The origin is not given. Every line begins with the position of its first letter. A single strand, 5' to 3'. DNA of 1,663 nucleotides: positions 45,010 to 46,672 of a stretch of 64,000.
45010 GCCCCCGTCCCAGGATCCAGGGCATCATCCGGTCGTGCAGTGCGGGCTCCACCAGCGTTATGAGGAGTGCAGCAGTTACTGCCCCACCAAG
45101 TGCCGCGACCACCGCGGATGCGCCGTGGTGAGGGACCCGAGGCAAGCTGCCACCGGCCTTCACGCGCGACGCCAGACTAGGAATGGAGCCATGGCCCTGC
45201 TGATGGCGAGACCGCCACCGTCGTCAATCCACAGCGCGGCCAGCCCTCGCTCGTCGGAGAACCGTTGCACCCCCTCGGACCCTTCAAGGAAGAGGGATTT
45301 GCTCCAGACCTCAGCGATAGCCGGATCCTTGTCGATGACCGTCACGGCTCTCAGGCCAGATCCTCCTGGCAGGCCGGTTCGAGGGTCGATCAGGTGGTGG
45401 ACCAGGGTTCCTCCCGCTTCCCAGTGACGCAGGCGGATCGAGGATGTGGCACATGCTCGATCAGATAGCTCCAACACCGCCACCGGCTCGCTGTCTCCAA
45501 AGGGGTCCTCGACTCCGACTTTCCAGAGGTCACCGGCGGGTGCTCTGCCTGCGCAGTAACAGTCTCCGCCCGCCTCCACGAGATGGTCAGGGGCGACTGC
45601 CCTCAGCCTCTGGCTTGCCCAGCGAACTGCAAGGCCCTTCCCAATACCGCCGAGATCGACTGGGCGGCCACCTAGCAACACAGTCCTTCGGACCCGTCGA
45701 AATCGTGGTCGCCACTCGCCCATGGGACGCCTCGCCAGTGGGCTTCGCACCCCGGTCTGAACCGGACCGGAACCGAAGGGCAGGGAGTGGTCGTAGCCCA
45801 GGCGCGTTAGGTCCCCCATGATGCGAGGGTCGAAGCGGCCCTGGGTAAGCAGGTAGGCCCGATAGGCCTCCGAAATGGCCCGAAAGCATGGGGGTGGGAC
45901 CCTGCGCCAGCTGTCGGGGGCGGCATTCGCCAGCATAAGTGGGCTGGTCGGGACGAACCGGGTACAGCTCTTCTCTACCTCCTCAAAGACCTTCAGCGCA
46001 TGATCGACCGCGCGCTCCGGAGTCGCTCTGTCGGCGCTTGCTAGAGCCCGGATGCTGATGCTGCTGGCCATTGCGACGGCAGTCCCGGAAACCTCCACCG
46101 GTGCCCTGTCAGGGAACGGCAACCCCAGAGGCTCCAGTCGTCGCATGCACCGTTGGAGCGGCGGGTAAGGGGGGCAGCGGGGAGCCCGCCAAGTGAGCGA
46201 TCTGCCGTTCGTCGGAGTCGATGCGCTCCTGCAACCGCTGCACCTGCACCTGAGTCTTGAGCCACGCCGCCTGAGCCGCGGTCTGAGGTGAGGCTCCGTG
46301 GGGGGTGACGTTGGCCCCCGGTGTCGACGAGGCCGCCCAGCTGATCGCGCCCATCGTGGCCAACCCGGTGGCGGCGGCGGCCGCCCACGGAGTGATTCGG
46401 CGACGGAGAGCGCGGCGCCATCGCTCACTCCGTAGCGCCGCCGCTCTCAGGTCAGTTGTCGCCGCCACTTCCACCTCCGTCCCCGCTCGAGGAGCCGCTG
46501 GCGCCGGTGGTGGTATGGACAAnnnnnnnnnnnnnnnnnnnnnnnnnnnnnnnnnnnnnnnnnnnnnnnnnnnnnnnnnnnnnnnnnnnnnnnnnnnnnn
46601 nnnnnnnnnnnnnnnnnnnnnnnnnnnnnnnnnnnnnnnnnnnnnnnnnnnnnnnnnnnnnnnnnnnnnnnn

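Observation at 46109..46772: Two tandem paralogous mini-ORFs whose shared C-terminal motif is conserved at protein level but recoded at DNA level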

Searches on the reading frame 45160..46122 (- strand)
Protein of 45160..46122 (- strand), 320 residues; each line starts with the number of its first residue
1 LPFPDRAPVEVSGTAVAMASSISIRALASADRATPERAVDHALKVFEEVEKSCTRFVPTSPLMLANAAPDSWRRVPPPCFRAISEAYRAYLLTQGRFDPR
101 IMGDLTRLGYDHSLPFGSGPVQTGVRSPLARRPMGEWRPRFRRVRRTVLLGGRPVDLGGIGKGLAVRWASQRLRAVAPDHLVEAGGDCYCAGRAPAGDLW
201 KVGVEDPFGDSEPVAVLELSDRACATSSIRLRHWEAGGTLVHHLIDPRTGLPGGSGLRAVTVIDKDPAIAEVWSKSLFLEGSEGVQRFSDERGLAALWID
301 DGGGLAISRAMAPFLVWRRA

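Call 53: search_solved_structures(query=window:45163-46098:-, max_evalue=0.001, show_alignments=3)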
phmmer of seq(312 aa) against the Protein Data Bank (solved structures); distinct sequences matched with E-value up to 0.001: 13.
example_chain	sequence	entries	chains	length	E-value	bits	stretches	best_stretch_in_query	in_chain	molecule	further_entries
1vrm_A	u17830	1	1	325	3.1e-20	75.9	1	13-275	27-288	hypothetical protein TM1553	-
5mgy_H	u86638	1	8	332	8.6e-17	64.6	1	8-298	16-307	FAD:protein FMN transferase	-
7esa_A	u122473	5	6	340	1.2e-16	64.1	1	143-291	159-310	FAD:protein FMN transferase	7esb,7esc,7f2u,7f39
6nxi_A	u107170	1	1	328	1.3e-13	54.1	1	39-307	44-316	FAD:protein FMN transferase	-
3pnd_A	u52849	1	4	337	8.8e-13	51.4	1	147-296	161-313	Thiamine biosynthesis lipoprotein ApbE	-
4xgw_A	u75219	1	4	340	3e-12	49.6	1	147-295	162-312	FAD:protein FMN transferase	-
6nxj_A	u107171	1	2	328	3.3e-12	49.5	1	39-307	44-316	FAD:protein FMN transferase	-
4xdt_A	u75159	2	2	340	5.1e-12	48.9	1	142-276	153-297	FAD:protein FMN transferase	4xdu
4ifu_A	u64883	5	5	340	8.6e-12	48.1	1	142-276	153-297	FAD:protein FMN transferase | Thiamine biosynthesis lipoprotein ApbE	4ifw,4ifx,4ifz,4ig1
7mgt_A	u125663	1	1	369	1e-11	47.9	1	143-276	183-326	FAD:protein FMN transferase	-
2o18_A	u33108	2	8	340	1.1e-11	47.8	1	147-295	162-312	Thiamine biosynthesis lipoprotein apbE | FAD:protein FMN transferase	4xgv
4xgx_A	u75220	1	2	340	1.1e-11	47.8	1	147-295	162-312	FAD:protein FMN transferase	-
4xdr_A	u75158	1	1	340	1.7e-11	47.1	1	142-275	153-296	FAD:protein FMN transferase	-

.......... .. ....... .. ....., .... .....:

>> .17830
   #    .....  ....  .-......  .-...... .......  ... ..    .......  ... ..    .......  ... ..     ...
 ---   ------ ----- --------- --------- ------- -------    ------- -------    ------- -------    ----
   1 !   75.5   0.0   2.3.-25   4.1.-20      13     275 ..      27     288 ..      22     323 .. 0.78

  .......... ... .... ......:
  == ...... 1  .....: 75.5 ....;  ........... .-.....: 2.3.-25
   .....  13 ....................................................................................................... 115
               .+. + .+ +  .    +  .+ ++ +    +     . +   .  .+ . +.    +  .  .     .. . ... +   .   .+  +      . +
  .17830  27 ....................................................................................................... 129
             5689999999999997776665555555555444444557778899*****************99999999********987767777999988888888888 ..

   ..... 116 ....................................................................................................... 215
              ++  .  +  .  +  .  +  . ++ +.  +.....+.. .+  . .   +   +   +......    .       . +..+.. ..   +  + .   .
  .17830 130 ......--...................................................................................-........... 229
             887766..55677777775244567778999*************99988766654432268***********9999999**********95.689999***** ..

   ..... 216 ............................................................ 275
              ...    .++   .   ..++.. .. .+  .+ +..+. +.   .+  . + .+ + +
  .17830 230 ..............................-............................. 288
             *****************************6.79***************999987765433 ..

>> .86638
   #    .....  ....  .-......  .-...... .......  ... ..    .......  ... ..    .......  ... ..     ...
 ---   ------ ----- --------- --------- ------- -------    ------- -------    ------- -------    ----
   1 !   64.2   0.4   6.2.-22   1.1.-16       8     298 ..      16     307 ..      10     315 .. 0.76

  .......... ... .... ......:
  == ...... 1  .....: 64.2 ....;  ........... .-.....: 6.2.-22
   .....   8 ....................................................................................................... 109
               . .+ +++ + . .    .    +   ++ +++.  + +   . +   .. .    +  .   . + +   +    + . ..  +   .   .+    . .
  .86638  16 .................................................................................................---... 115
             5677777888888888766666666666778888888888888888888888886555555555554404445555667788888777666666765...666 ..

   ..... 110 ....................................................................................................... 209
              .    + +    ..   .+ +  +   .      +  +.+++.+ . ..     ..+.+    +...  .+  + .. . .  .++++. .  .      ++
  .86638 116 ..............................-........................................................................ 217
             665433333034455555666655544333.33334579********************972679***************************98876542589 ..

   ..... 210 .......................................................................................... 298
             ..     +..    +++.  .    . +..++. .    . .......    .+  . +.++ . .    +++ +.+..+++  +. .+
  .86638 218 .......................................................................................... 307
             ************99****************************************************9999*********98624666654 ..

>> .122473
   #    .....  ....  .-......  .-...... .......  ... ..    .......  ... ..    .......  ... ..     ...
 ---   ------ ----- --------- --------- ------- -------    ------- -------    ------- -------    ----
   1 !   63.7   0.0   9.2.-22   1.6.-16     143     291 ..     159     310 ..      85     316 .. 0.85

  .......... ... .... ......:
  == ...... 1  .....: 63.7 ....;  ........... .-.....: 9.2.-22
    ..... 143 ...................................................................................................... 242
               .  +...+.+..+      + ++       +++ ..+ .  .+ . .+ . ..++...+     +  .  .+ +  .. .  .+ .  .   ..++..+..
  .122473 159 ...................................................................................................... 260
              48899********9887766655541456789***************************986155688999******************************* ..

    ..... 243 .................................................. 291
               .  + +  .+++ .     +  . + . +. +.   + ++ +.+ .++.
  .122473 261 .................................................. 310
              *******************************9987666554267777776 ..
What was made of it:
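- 45160..46122 (-): apbE (FAD:protein FMN transferase family), about 320 aa, with no signal peptide or lipobox. GGIGKG and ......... are kept. The usual metal motif ADALST reads AEVWSK. Aligned to solved ApbEs (call 53).
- On ApbE family (PF02424, FAD:protein FMN transferase): GGIGKG and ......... align to solved ApbEs (call 53).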

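Call 75: search_protein_families(library=ncbifam, proteins=[window:45160-46122:-], max_evalue=0.01)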
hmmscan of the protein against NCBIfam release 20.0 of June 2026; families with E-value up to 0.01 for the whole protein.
window:45160-46122:- (320 aa): 1 family
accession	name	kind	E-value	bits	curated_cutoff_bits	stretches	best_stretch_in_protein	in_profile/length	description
NF007774.0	PRK10461.1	equivalog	2.9e-13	49.4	498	1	155-301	181-329/351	FAD:protein FMN transferase ApbE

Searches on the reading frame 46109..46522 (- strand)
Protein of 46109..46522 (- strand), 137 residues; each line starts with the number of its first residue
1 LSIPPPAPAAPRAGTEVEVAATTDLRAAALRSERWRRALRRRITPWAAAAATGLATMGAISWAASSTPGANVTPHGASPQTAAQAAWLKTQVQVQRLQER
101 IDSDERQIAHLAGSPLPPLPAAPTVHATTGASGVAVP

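Call 3: search_protein_families(library=pfam, proteins=[window:46109-46522:-], max_evalue=0.01)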
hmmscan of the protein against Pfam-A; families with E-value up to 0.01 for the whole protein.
window:46109-46522:- (137 aa): 0 families

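Call 9: find_homologous_proteins(query=window:46112-46468:-, max_evalue=0.01)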
Query seq(119 aa) (119 aa): 4 proteins with E <= 0.01 among 190 candidates.
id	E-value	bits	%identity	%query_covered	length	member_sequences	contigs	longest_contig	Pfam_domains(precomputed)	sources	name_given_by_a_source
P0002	9.3e-64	230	97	100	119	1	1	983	-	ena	-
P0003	1.0e-42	163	72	91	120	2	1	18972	-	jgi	-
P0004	3.6e-32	129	62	90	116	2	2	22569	-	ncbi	ncbi:MAG: hypothetical protein ACYCYK_11260 [Candidatus Dormibacteria bacterium]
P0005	4.8e-6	45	36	96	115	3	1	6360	-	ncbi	ncbi:MAG: hypothetical protein ACYDEA_06780 [Candidatus Dormibacteria bacterium]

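Call 11: find_encoding_contigs(protein=P0003, flank=8000)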
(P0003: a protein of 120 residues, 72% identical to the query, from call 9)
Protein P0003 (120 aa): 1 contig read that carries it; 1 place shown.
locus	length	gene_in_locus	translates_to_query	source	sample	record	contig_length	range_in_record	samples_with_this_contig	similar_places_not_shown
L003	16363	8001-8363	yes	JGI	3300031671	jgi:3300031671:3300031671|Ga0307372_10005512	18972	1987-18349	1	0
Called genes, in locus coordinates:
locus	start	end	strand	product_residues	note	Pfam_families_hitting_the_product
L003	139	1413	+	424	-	PF04389:Peptidase_M28, PF01546:Peptidase_M20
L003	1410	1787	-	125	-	-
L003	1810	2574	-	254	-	PF13489:Methyltransf_23 (weak), PF08241:Methyltransf_11, PF08242:Methyltransf_12 (weak), PF13649:Methyltransf_25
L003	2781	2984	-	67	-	-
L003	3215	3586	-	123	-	PF03972:MmgE_PrpD_N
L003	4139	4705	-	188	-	-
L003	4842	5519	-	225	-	PF00072:Response_reg, PF00486:Trans_reg_C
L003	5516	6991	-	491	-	PF00672:HAMP, PF00512:HisKA, PF02518:HATPase_c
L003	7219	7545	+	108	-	-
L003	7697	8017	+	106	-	-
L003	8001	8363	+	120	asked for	-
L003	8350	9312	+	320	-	PF02424:ApbE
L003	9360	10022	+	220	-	-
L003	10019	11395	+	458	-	PF01512:Complex1_51K, PF10589:NADH_4Fe-4S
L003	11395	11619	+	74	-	PF13459:Fer4_15 (weak)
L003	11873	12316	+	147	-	PF13673:Acetyltransf_10, PF00583:Acetyltransf_1, PF13508:Acetyltransf_7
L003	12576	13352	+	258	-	PF01012:ETF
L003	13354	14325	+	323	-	PF01012:ETF, PF00766:ETF_alpha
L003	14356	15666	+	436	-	PF00498:FHA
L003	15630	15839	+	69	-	-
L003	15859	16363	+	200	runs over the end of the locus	PF01844:HNH, PF13395:HNH_4, PF14279:HNH_5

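Call 12: find_encoding_contigs(protein=P0004, flank=8000)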
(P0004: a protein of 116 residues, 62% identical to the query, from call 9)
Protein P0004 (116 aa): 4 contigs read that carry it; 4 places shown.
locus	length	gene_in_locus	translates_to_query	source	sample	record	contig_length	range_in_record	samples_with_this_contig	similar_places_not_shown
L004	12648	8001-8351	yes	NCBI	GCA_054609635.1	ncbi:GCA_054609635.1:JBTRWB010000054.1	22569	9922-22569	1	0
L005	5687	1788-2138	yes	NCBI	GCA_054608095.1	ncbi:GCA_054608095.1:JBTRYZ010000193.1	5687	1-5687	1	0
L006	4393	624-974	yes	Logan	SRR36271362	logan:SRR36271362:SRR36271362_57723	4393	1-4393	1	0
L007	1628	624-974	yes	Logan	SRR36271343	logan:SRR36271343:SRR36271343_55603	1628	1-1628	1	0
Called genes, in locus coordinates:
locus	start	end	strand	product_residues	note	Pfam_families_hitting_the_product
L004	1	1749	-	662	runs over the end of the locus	PF27532:Mb0984_helical, PF27098:Rv0959_3rd, PF13519:VWA_2 (weak)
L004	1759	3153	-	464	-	PF07728:AAA_5 (faint)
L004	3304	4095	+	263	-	PF04029:2-ph_phosp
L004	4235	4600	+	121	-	PF02627:CMD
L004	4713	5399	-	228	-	PF12900:Pyridox_ox_2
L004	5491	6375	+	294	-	PF00296:Bac_luciferase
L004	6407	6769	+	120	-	PF18029:Glyoxalase_6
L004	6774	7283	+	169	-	PF13302:Acetyltransf_3, PF00583:Acetyltransf_1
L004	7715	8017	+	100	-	-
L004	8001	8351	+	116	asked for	-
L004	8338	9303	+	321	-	PF02424:ApbE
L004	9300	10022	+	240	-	-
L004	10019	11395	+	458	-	PF01512:Complex1_51K, PF10589:NADH_4Fe-4S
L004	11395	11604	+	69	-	PF13459:Fer4_15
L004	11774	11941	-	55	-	-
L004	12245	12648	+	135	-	?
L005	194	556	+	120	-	PF18029:Glyoxalase_6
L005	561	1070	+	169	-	PF13302:Acetyltransf_3, PF00583:Acetyltransf_1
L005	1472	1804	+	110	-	-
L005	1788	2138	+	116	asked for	-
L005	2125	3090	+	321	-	PF02424:ApbE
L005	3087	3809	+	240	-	-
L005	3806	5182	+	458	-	PF01512:Complex1_51K, PF10589:NADH_4Fe-4S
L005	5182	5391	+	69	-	PF13459:Fer4_15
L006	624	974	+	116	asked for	-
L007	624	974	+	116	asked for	-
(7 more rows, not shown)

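Call 13: find_encoding_contigs(protein=P0005, flank=8000)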
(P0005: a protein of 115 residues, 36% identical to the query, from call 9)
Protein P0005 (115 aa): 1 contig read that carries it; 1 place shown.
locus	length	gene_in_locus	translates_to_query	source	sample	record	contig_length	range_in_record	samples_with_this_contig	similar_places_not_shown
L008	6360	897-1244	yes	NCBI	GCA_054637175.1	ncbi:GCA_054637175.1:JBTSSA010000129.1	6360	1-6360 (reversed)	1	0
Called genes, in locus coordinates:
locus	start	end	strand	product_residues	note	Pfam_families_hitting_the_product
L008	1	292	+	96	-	?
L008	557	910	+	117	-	-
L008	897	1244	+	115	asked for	-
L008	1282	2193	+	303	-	PF02424:ApbE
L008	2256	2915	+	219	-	-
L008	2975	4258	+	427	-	PF01512:Complex1_51K, PF10589:NADH_4Fe-4S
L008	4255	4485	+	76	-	PF13459:Fer4_15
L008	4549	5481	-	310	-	PF02899:Phage_int_SAM_1, PF00589:Phage_integrase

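Call 18: search_protein_families(library=pfam, proteins=[window:46112-46468:-], max_evalue=10)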
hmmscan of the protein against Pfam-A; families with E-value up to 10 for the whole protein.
seq(119 aa): 0 families

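Call 47: search_protein_representatives(alignment_id=A2)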
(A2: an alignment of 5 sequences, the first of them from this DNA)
Query: 5 sequences, 119 profile positions. Proteins with E-value up to 0.001 (for the whole library): 13; up to 1e-10: 3; up to 1e-30: 1. The best 13 are listed.
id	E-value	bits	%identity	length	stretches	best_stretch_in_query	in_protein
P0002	2.8e-56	205.2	-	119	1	1-119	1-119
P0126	1.9e-22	96.1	-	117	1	1-116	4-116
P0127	1.6e-20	89.8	-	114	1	2-116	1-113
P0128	2.5e-10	57.0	-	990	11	17-62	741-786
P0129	3.7e-07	46.7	-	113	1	16-116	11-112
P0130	5.4e-07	46.2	-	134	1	5-118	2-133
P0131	6.9e-06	42.6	-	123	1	18-116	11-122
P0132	8.8e-06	42.3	-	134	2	6-106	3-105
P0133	2.9e-05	40.6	-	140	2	4-99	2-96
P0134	3.1e-05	40.6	-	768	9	12-46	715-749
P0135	4.2e-05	40.1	-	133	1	2-116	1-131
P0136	4.4e-04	36.8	-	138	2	3-114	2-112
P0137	1.0e-03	35.7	-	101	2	36-107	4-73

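Call 55: predict_structure(alignment_id=A2)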
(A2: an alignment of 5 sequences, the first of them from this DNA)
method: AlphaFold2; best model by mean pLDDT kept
length: 119 residues; sequences in the alignment: 5
mean_pLDDT: 58.5   pTM: 0.28
mean pLDDT of the five models: 58.5, 57.9, 53.3, 53.3, 49.8
residues with pLDDT >= 90: 0; 70-90: 18; 50-70: 73; < 50: 28
segments of 3 or more residues with pLDDT < 50: 49-55, 57-61, 107-119
pLDDT, mean of each block of 10 residues (from residue 1): 55 69 64 60 56 45 57 71 71 59 51 40
secondary structure, 60 per line:
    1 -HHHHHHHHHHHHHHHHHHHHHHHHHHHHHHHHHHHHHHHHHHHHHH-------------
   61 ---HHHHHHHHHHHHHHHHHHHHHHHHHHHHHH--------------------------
elements in order: H2-47 H64-93
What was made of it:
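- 46109..46468 (-): Gene A (119 aa from GTG 46468; the mechanical ORF runs to TTG 46522). It has a conserved Arg-rich N-terminus (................), a hydrophobic segment, a helix (residues 64-93), a Pro-rich linker, and the tail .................. The AF2 model has helices 2-47 and 64-93 and a disordered tail, at low confidence (call 55).
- On Known flavinylated domains (FMN_bind PF04205, NqrB/RnfD, DUF2271, DUF3570, Flavodoxin_4, FMN_red): AF2 predicts a disordered tail (call 55).
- An FMN on a disordered tail has no obvious binding pocket, and the AF2 model of A is low-confidence (pLDDT 58, call 55).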

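Call 75: search_protein_families(library=ncbifam, proteins=[window:46109-46468:-], max_evalue=0.01)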
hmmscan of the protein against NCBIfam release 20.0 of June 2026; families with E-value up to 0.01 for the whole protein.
window:46109-46468:- (119 aa): 0 families
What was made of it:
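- Closest known: FMN_bind-domain ApbE substrates. Different: Here the site is 1-6 residues from the C-terminus in a predicted disordered tail, with no domain hit (calls 18, 55, 75).
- No domain is present to hold a flavin (calls 18, 55, 75).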
